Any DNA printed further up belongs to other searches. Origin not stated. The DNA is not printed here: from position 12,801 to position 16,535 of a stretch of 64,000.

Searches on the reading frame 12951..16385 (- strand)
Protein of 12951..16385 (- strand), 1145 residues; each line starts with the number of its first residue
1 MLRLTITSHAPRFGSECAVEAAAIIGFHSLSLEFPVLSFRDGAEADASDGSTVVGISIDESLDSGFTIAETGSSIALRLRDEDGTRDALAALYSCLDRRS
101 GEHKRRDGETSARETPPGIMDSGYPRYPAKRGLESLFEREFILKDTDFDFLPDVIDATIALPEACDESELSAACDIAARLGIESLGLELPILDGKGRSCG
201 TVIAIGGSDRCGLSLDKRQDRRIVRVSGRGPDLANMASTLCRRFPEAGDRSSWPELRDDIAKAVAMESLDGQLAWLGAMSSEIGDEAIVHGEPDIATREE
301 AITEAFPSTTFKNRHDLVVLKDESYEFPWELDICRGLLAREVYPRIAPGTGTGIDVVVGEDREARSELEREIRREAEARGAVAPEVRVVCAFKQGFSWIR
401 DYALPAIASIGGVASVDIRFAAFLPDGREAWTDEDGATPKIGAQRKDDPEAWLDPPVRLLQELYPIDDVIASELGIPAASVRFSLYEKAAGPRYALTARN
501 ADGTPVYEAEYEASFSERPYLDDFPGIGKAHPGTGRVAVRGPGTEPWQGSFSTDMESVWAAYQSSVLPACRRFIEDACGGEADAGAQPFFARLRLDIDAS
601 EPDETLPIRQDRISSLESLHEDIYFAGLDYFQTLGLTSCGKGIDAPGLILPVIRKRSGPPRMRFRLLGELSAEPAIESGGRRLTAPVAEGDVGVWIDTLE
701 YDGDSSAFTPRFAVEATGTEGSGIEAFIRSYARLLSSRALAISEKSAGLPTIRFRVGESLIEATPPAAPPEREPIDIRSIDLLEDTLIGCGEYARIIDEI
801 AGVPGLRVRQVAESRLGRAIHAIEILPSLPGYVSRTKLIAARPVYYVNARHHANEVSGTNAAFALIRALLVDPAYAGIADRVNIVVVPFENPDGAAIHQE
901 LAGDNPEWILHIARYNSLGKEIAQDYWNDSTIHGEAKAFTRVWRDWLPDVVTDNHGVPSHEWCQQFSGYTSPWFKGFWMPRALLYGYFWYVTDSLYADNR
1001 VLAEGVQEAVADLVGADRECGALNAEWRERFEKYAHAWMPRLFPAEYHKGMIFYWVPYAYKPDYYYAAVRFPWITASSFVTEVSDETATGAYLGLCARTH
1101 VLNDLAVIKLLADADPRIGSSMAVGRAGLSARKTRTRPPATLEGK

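Call 74: search_protein_families(library=pfam, proteins=[window:12951-16385:-], max_evalue=0.0001)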
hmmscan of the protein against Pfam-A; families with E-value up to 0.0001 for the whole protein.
window:12951-16385:- (1145 aa): 1 family
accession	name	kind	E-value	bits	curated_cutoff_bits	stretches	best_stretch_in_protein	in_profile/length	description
PF00246.29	Peptidase_M14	-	3.6e-11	43.7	21.6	1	807-909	17-114/286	Zinc carboxypeptidase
